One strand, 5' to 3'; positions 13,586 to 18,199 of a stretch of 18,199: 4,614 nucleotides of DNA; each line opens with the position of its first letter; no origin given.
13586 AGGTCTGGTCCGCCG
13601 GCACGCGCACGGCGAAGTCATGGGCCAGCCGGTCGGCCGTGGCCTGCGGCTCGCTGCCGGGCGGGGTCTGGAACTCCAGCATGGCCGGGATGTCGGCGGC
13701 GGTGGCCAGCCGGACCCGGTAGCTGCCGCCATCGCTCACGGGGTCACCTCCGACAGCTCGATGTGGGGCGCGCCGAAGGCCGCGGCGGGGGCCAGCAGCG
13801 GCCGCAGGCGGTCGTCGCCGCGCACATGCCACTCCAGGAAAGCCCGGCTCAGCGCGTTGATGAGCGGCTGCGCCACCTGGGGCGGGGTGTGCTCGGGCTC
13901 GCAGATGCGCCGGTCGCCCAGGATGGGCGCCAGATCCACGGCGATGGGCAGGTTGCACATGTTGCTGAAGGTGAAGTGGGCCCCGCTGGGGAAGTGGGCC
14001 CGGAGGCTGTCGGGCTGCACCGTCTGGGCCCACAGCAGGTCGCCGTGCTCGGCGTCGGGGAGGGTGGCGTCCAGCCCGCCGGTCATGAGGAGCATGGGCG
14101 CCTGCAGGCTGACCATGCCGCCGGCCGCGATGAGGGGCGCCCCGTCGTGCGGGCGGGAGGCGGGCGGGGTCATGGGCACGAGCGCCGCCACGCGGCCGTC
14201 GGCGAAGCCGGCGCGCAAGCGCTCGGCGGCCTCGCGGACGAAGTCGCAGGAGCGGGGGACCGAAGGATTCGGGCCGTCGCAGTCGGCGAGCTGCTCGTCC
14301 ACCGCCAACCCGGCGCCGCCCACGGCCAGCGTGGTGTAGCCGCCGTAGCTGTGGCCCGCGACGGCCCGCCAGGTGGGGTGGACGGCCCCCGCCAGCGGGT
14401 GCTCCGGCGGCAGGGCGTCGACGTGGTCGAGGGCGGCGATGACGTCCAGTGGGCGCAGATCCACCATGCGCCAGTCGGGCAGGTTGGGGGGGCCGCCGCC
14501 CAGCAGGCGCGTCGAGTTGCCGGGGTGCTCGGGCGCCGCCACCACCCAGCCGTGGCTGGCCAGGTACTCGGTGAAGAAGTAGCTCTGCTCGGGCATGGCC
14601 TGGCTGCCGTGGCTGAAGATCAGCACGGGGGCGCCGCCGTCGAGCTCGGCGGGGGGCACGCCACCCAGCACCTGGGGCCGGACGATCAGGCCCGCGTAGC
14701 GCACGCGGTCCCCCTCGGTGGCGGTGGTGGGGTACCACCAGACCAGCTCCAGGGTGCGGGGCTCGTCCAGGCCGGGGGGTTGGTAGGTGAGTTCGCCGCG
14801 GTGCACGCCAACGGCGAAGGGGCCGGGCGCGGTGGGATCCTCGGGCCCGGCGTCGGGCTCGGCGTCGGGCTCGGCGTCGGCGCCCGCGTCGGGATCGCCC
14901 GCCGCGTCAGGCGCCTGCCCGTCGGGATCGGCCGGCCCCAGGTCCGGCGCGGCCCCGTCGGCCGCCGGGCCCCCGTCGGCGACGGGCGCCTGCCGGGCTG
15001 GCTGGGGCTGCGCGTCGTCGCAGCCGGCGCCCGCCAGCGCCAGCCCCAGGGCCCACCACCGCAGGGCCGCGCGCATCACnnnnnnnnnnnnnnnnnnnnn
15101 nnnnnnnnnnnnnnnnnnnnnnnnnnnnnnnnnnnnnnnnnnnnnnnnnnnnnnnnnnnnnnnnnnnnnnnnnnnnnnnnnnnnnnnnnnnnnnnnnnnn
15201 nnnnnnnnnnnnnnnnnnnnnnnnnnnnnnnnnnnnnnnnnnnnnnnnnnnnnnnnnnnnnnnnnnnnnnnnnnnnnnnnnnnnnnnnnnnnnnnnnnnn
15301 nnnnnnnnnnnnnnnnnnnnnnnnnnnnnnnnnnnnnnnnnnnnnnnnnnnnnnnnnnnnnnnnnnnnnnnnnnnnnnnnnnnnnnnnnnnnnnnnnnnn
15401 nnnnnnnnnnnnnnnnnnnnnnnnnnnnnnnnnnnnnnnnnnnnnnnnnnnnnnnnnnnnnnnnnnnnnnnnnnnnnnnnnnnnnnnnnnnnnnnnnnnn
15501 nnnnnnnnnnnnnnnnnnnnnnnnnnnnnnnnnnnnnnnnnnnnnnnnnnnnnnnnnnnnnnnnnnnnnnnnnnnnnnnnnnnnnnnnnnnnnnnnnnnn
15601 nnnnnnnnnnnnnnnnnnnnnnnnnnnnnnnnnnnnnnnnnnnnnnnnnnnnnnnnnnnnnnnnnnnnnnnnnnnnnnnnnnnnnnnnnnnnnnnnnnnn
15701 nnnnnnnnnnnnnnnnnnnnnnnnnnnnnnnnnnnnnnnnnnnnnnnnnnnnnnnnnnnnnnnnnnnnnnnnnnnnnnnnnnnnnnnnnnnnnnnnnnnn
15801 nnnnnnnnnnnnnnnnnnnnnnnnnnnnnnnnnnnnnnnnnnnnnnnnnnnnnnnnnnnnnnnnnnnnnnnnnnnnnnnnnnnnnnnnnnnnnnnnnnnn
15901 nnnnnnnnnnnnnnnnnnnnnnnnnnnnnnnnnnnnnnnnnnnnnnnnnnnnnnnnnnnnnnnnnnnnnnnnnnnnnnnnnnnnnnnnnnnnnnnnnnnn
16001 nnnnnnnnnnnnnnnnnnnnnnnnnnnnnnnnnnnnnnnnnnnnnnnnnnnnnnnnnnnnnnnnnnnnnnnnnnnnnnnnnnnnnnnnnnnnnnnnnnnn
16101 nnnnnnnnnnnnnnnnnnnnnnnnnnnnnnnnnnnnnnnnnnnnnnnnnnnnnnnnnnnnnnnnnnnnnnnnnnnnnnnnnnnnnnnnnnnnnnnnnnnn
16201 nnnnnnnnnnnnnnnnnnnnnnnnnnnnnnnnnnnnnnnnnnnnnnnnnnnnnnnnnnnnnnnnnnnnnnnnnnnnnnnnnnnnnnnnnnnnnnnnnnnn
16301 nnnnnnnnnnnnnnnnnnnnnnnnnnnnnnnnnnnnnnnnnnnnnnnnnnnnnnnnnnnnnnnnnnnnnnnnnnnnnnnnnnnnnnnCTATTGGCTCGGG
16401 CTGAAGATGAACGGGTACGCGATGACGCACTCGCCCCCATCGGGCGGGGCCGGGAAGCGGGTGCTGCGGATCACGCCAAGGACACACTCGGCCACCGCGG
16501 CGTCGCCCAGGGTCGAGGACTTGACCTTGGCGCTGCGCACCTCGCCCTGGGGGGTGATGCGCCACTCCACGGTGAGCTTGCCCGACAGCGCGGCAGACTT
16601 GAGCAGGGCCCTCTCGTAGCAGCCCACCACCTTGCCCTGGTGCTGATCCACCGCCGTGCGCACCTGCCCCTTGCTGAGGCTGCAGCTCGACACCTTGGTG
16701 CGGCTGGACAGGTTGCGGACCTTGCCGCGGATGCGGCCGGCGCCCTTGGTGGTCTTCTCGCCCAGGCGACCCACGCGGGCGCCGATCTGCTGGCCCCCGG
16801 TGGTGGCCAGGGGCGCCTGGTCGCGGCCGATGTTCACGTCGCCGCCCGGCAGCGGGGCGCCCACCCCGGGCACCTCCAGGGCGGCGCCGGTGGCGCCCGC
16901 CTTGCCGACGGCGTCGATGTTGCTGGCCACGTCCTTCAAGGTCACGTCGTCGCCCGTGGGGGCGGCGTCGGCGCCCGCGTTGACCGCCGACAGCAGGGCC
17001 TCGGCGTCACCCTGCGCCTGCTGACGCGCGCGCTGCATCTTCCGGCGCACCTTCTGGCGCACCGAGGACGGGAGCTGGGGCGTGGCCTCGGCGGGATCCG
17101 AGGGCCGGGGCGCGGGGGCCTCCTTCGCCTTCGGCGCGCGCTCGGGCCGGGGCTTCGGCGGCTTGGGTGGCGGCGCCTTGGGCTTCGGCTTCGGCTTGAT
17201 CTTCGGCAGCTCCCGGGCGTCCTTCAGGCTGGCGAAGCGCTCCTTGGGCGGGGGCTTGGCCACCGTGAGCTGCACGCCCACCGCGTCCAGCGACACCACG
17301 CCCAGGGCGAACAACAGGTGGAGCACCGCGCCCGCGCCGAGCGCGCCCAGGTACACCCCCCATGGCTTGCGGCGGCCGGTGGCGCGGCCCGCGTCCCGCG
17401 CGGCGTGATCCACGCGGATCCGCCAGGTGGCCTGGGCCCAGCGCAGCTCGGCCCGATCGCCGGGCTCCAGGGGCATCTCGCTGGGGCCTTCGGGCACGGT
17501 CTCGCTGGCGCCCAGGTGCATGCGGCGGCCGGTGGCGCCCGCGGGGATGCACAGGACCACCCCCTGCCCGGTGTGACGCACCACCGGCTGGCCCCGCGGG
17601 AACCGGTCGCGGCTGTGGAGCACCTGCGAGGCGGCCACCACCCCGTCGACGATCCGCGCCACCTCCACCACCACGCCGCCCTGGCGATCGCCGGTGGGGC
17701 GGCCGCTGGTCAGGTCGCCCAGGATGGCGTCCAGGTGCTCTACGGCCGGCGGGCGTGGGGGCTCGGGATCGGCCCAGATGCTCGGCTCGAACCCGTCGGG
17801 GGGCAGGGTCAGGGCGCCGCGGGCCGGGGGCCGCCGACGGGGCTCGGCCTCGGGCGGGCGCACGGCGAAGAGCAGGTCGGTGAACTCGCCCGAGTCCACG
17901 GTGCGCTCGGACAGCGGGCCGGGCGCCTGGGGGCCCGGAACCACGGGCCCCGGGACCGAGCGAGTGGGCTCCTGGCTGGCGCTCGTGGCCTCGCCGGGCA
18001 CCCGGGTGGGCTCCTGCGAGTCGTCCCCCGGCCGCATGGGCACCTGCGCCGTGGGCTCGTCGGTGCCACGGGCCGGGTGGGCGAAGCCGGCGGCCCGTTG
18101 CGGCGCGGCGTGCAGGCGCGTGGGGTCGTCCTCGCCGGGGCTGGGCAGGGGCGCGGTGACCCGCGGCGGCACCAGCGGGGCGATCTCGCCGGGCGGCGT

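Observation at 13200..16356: Tandem paralogous secreted PAF-acetylhydrolase-like lipases plus a GNAT, all start/stop-coupled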

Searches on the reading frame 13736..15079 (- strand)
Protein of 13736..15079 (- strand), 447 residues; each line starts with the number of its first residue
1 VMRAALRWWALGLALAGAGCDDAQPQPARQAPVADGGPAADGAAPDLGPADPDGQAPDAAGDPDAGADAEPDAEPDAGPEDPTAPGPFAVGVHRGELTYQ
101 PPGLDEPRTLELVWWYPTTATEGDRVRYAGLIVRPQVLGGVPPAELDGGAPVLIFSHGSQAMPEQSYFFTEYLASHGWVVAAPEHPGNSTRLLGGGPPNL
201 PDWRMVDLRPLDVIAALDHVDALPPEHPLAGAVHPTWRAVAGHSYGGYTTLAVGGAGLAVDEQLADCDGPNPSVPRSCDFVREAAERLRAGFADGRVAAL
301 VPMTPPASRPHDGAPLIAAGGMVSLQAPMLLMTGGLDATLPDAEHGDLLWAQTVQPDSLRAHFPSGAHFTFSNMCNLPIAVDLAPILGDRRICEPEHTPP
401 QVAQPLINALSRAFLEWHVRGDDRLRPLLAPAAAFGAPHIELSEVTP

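Call 4: search_protein_families(library=pfam, proteins=[window:13736-15079:-], max_evalue=1)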
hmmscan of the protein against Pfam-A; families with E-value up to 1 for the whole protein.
window:13736-15079:- (447 aa): 2 families
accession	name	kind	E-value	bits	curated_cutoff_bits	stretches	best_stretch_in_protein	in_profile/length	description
PF03403.19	PAF-AH_p_II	-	1.3e-06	27.7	20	1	150-189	100-139/372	Platelet-activating factor acetylhydrolase, isoform II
PF07224.18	Chlorophyllase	-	5.8e-05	22.5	26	1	147-184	39-76/301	Chlorophyllase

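Call 5: search_protein_families(library=ncbifam, proteins=[window:13736-15079:-], max_evalue=1)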
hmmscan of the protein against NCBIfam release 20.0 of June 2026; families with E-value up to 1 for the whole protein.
window:13736-15079:- (447 aa): 1 family
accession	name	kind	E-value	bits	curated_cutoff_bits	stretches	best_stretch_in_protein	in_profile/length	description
TIGR03502.1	lipase_Pla1_cef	subfamily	0.2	9.8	383.9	1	147-191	443-487/790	VolA/Pla-1 family phospholipase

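Call 44: find_homologous_proteins(query=window:13736-15079:-)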
Query window:13736-15079:- (447 aa): 34 proteins with E <= 0.001 among 8000 candidates.
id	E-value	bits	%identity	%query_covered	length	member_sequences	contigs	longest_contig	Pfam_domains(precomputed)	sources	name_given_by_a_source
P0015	3.1e-254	862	100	84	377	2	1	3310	PF03403.20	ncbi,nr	ncbi:MAG: hypothetical protein KC613_00935, partial [Myxococcales bacterium]|nr:hypothetical protein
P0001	6.6e-102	360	50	86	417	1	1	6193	PF03403.20,PF00561.27,PF12146.16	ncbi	-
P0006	1.2e-84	303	46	81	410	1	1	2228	PF03403.20,PF12740.15,PF07224.18,PF12146.16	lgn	-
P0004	1.8e-80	289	45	81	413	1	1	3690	PF03403.20,PF12740.15,PF07224.18,PF12146.16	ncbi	-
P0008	5.2e-79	284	42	87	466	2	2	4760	PF03403.20,PF12740.15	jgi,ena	-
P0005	7.1e-78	281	46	81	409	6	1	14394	PF03403.20,PF07224.18,PF00561.27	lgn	-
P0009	4.7e-76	275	46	87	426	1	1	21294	PF03403.20,PF07224.18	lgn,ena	-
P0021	1.0e-73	267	42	76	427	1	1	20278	-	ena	-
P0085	9.3e-70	254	41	91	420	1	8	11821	PF03403.20,PF07224.18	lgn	-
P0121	2.9e-66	242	41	85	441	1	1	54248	PF03403.20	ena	-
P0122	1.2e-64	237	39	94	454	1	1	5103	PF03403.20,PF07224.18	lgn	-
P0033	1.9e-64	236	43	80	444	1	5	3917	PF03403.20,PF00326.28,PF12740.15,PF00561.27,PF12146.16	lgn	-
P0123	1.4e-63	234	40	82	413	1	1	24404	PF03403.20,PF12740.15,PF07224.18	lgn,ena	-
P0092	2.9e-63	233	40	94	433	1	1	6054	PF03403.20,PF12740.15,PF07224.18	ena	-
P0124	6.3e-63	231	39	85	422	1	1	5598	PF03403.20,PF07224.18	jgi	jgi:predicted dienelactone hydrolase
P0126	5.5e-60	222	39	79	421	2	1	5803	PF03403.20,PF12740.15,PF07224.18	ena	-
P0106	3.7e-59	219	38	86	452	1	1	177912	PF03403.20,PF07224.18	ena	-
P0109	1.1e-57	214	37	86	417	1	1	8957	PF03403.20,PF12740.15,PF07224.18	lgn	-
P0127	1.1e-56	211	37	81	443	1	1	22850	PF03403.20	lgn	-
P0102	1.3e-56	211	37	94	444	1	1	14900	PF03403.20,PF12740.15,PF07224.18,PF12146.16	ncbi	-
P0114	2.9e-53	200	37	76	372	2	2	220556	PF03403.20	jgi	jgi:predicted dienelactone hydrolase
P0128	9.4e-52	195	39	71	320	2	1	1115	PF03403.20,PF12740.15,PF07224.18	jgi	jgi:predicted dienelactone hydrolase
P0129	2.0e-50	190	36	86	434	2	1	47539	PF03403.20,PF12697.14,PF07224.18,PF00561.27,PF12146.16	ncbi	-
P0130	8.7e-43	165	36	77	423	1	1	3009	PF03403.20,PF12740.15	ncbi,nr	ncbi:MAG: hypothetical protein HC927_14140 [Deltaproteobacteria bacterium]|nr:hypothetical protein [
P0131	1.8e-42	164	42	66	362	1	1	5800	PF03403.20,PF07224.18,PF00561.27,PF12146.16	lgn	-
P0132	1.7e-35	141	32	83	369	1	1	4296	PF03403.20,PF07224.18,PF12146.16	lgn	-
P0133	8.0e-31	126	37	66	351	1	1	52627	PF02129.25,PF03403.20,PF00326.28,PF07224.18,PF12146.16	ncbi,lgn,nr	ncbi:MAG: alpha/beta hydrolase [Pseudomonadota bacterium]|nr:alpha/beta hydrolase [Pseudomonadota ba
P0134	3.3e-30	124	32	76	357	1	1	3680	PF03403.20,PF12740.15,PF12697.14,PF07224.18,PF00561.27,PF12146.16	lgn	-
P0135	1.3e-28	118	37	57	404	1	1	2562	PF03403.20,PF12740.15,PF07224.18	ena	-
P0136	6.4e-20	90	31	62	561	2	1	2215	PF03403.20,PF12740.15,PF07224.18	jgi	jgi:predicted dienelactone hydrolase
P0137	2.3e-11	61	27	79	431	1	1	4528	PF02129.25,PF03403.20,PF07224.18,PF12146.16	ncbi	-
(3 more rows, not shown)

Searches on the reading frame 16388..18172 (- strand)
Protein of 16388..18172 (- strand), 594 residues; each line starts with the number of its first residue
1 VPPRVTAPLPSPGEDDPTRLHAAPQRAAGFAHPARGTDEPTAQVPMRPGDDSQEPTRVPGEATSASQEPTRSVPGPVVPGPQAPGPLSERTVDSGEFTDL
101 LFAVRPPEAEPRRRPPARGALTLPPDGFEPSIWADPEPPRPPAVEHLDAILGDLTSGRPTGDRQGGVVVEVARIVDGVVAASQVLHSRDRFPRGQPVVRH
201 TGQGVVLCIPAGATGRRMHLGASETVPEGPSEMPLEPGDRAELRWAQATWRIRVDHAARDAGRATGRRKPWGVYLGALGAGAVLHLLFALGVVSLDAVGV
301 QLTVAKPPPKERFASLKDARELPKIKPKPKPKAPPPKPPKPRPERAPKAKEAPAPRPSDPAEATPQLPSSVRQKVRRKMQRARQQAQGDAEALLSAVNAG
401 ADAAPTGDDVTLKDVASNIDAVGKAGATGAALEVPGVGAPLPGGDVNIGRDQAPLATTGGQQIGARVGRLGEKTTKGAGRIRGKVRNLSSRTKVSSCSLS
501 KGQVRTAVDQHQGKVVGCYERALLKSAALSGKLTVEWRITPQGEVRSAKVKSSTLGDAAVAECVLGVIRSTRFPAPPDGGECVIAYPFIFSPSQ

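Call 34: search_protein_families(library=pfam, proteins=[window:16388-18172:-], max_evalue=0.01)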
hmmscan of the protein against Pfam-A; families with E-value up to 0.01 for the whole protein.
window:16388-18172:- (594 aa): 1 family
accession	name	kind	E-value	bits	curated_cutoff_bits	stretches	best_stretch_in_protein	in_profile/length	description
PF03544.19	TonB_C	-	0.00065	20.5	24.6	1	526-590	11-77/79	Gram-negative bacterial TonB protein C-terminal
